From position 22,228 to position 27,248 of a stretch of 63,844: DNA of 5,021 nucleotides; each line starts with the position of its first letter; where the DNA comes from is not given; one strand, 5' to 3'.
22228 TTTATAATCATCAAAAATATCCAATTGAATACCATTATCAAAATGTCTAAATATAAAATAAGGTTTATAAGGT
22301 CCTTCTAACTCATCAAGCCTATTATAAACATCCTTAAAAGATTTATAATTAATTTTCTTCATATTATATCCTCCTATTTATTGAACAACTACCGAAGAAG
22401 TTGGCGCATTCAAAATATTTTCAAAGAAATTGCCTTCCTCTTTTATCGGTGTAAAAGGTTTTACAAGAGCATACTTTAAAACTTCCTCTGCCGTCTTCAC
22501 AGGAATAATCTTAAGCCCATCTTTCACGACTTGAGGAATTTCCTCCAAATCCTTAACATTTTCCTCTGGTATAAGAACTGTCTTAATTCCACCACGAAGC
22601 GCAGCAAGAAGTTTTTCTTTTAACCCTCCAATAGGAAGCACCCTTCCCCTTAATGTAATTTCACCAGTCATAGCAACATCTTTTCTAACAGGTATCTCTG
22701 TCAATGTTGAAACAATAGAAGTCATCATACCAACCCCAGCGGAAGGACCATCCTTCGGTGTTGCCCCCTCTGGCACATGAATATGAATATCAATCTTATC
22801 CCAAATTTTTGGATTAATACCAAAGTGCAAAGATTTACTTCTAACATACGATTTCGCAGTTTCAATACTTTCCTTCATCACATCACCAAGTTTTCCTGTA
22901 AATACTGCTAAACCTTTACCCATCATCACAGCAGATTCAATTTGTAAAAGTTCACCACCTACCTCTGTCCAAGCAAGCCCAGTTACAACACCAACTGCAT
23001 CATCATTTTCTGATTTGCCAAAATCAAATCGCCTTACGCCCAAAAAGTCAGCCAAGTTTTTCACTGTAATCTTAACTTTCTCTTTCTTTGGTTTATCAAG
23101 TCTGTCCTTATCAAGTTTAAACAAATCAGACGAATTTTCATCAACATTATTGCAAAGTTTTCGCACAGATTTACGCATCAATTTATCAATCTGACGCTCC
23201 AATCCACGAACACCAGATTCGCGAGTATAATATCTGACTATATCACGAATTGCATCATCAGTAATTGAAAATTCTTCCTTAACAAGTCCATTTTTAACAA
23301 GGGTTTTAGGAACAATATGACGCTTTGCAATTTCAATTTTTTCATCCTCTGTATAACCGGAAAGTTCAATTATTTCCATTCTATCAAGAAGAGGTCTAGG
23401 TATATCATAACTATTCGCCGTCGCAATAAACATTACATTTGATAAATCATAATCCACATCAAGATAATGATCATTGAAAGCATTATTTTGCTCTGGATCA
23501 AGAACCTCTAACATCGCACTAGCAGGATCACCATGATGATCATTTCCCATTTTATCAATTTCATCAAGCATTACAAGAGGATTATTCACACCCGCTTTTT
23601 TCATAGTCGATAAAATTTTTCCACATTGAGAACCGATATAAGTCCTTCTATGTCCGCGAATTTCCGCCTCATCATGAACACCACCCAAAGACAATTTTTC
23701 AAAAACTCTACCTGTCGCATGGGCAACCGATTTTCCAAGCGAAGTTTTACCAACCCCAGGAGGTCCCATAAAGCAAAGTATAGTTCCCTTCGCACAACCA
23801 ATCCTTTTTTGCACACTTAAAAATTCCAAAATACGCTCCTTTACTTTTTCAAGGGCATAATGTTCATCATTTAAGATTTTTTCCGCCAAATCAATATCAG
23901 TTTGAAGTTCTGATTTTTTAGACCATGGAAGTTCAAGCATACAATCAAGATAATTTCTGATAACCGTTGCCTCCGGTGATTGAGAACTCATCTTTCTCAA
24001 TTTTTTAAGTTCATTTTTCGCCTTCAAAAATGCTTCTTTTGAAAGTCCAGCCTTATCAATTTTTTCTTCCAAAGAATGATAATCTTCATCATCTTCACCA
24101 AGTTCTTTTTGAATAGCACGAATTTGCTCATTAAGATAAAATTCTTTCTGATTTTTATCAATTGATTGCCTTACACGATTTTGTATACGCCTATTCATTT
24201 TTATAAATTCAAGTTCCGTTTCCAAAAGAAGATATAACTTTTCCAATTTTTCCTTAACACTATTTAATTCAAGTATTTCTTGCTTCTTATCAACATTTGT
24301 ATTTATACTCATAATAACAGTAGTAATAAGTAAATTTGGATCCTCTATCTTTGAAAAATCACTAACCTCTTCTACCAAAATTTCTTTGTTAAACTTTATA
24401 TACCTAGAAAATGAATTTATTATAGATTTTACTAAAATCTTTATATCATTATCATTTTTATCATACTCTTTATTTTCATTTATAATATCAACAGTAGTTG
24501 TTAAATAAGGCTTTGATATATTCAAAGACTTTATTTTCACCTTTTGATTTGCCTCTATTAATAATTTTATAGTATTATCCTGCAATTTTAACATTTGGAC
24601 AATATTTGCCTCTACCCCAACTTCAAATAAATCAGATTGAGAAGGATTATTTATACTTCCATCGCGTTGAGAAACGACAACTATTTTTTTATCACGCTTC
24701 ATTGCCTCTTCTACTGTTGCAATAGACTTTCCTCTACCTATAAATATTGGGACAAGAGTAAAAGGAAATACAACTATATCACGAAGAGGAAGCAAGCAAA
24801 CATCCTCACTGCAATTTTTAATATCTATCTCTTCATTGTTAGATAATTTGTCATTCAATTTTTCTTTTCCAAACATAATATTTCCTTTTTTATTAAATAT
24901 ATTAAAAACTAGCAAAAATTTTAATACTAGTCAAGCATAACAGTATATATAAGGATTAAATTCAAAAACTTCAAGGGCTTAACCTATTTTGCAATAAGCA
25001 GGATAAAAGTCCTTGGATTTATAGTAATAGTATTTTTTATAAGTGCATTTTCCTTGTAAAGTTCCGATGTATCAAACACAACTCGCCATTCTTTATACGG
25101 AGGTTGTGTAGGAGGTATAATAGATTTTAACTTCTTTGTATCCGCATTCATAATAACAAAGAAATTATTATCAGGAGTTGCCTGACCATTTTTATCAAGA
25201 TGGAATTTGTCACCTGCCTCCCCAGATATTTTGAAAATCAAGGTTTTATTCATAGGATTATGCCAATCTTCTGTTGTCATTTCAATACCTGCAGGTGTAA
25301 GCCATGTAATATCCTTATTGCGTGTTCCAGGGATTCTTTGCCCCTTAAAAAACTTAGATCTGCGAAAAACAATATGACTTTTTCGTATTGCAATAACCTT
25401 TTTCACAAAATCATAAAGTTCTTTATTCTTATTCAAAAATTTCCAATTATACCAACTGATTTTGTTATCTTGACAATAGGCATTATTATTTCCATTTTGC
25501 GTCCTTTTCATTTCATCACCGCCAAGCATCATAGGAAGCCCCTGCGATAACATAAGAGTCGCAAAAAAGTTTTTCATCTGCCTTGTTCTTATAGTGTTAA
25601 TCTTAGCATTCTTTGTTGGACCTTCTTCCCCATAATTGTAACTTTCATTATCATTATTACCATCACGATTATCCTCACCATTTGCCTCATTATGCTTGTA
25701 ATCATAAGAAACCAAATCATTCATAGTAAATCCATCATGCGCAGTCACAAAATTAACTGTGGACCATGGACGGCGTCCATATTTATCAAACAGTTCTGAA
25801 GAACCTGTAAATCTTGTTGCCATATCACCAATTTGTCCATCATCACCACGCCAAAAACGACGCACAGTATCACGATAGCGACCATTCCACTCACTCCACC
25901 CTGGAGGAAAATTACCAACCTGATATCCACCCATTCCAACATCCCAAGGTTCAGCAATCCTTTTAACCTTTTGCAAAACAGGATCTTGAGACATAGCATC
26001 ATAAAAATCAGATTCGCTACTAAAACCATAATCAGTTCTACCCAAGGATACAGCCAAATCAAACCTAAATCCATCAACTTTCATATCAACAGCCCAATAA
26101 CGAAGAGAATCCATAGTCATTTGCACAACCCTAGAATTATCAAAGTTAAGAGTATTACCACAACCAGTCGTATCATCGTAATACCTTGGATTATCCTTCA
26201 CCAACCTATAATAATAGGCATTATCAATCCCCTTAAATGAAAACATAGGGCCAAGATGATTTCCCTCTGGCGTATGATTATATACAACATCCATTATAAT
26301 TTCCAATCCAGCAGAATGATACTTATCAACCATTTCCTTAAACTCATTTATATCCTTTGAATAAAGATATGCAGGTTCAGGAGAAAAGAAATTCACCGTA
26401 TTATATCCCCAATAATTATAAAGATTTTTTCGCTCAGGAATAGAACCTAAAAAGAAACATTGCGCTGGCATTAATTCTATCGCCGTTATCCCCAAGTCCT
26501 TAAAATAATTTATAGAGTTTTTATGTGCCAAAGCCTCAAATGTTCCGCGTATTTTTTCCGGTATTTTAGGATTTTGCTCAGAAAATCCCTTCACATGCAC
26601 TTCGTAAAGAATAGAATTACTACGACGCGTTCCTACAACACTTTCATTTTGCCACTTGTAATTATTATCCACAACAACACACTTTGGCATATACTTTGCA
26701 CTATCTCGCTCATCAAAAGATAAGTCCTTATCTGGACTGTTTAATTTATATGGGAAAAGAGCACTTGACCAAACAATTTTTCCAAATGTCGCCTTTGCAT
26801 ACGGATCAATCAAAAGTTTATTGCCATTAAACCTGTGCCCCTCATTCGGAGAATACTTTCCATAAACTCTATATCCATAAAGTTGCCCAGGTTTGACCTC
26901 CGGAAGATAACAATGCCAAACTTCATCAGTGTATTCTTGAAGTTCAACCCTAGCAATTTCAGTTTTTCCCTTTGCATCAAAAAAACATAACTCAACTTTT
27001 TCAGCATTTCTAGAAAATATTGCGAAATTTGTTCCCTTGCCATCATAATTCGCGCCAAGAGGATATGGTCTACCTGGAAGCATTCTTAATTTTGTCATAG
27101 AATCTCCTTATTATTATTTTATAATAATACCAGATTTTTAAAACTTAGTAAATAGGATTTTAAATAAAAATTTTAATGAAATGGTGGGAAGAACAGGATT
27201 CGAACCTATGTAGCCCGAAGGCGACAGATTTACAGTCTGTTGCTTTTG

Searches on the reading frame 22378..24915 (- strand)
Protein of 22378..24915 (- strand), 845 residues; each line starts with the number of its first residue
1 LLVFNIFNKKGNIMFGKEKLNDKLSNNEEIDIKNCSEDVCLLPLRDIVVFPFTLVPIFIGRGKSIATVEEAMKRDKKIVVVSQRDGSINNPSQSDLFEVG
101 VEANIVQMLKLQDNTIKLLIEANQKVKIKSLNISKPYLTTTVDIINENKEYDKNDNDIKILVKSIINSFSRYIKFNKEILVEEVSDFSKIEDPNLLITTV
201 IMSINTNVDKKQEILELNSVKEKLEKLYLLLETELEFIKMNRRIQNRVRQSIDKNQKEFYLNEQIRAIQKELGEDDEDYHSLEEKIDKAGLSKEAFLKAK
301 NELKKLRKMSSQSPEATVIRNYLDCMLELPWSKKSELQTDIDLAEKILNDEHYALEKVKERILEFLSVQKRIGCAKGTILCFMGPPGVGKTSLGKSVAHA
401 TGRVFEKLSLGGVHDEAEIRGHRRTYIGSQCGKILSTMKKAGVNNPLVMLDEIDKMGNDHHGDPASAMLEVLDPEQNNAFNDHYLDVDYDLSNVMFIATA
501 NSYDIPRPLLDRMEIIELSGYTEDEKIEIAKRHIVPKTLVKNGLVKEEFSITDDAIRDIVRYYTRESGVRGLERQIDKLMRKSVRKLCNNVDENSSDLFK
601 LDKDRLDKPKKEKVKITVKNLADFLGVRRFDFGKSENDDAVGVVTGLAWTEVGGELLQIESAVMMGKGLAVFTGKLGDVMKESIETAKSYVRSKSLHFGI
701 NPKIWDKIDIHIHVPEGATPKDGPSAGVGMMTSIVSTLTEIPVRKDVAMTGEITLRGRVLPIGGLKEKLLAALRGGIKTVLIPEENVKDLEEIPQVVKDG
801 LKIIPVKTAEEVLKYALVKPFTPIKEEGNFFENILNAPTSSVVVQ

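Call 25: search_protein_families(library=ncbifam, proteins=[window:22378-24915:-], max_evalue=1e-10)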
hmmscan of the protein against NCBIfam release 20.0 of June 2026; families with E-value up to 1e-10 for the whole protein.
window:22378-24915:- (845 aa): 6 families
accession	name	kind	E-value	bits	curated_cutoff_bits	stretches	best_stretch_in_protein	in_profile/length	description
NF008053.0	PRK10787.1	equivalog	2.9e-291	968.2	891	1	38-819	10-773/784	endopeptidase La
TIGR00763.1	lon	equivalog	1.4e-285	949.8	608.05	1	41-817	2-795/795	endopeptidase La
TIGR00764.1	lon_rel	equivalog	1.1e-34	120.1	516.6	1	550-819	330-595/608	ATP-dependent protease LonB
TIGR02903.1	spore_lon_C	equivalog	1.9e-32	112.5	678.8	1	607-815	409-613/615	Lon family ATP-dependent protease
TIGR02902.1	spore_lonB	equivalog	1.4e-27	96.6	723.3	1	681-817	389-531/531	ATP-dependent protease LonB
TIGR02653.1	Lon_rel_chp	hypoth_equivalog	3.6e-15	55.4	628.25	1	650-797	504-652/675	protease Lon-related BREX system protein BrxL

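Call 51: list_cluster_members(proteins=[L008:15249-16724:+, L008:18776-20461:+, L008:2768-3376:+, L013:16388-17290:+, L014:13731-15575:+, window:22378-24915:-, window:35890-38685:+])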
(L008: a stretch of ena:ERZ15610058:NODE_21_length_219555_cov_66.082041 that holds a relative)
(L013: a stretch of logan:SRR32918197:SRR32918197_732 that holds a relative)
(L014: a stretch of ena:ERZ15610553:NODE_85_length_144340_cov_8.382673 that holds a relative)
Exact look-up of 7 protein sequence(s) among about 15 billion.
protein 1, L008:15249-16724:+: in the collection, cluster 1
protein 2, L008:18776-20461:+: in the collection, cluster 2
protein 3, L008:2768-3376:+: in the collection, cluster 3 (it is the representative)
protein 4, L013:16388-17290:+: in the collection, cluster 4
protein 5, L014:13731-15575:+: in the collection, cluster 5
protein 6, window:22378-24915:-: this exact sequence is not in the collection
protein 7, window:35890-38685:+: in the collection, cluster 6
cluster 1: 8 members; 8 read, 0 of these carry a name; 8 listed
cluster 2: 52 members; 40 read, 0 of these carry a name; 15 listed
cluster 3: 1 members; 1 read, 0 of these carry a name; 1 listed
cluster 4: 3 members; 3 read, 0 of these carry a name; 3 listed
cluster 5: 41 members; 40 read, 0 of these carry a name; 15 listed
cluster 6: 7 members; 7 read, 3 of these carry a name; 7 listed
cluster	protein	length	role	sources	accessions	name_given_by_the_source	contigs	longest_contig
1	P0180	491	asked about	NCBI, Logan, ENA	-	-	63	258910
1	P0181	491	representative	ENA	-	-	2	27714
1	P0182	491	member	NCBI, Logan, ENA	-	-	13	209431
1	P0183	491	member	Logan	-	-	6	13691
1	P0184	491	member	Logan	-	-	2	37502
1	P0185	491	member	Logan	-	-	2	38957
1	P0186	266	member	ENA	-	-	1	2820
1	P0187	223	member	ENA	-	-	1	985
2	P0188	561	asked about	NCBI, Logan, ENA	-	-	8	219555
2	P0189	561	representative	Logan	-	-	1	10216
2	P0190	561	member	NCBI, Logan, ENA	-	-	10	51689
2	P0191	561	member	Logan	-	-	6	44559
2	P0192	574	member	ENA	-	-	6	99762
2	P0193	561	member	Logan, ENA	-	-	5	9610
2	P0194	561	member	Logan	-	-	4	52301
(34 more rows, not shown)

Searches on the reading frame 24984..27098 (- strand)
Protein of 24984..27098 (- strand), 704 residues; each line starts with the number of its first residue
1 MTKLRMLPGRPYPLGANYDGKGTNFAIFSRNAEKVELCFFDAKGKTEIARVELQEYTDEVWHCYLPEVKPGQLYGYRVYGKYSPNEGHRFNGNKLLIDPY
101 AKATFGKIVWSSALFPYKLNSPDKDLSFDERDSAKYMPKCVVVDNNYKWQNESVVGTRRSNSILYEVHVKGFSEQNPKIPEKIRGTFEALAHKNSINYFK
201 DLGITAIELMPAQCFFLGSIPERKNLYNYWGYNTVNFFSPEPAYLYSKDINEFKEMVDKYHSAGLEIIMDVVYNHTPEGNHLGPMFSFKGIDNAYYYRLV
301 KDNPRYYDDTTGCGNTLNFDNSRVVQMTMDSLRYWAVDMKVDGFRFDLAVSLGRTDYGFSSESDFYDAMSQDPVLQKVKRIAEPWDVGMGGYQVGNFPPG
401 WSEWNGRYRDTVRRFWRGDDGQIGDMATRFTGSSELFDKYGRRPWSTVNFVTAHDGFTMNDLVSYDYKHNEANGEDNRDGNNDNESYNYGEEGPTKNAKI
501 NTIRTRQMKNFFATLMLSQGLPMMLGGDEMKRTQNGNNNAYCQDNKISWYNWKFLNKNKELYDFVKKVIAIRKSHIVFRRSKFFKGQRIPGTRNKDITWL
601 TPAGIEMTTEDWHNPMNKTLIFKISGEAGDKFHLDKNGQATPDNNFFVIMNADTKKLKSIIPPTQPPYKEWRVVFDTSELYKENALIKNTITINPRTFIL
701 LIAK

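Call 25: search_protein_families(library=ncbifam, proteins=[window:24984-27098:-], max_evalue=1e-10)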
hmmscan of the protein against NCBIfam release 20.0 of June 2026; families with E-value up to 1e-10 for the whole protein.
window:24984-27098:- (704 aa): 14 families
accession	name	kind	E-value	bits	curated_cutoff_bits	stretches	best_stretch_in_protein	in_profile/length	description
TIGR02100.1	glgX_debranch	equivalog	4.4e-299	993.4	640.9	1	9-701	2-686/688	glycogen debranching protein GlgX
NF002983.0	PRK03705.1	equivalog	3.3e-213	709.4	901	1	6-622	4-601/658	glycogen debranching protein GlgX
NF011082.0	PRK14510.1-1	equivalog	2.3e-195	651.5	2511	1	4-702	4-684/1410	bifunctional glycogen debranching protein GlgX/4-alpha-glucanotransferase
TIGR02104.1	pulA_typeI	equivalog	8.7e-60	202.4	504.5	2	157-348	123-320/605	type I pullulanase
TIGR02402.1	trehalose_TreZ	equivalog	8e-35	120.1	538.8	1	140-353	72-251/545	malto-oligosyltrehalose trehalohydrolase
TIGR02103.1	pullul_strch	subfamily_domain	2.1e-34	118.7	697.6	1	227-348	378-500/900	pullulanase-type alpha-1,6-glucosidase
TIGR02102.1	pullulan_Gpos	equivalog_domain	4.9e-29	100.8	1042.25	1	15-348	320-643/1113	pullulanase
NF003811.1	PRK05402.1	equivalog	4.4e-25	88.3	741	1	20-358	28-312/619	1,4-alpha-glucan branching protein GlgB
NF008967.0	PRK12313.1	equivalog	6.5e-21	74.3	577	1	19-358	36-320/633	1,4-alpha-glucan branching protein GlgB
TIGR01515.1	branching_enzym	equivalog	2.8e-15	55.9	463.95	1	21-358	28-301/607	1,4-alpha-glucan branching enzyme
TIGR02456.1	treS_nterm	equivalog_domain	1.4e-14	53.5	678.35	0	161-278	5-103/539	maltose alpha-D-glucosyltransferase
NF041090.1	Cyc-maltodext_AglB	equivalog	1.1e-13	50.8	540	0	194-355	69-214/470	cyclomaltodextrinase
NF009221.0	PRK12568.1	equivalog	1.2e-12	46.7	1270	0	149-359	244-435/745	1,4-alpha-glucan branching enzyme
NF041321.1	Alpha-amyl_MalA_Halo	equivalog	1.7e-12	46.5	875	1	160-351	258-429/666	alpha-amylase MalA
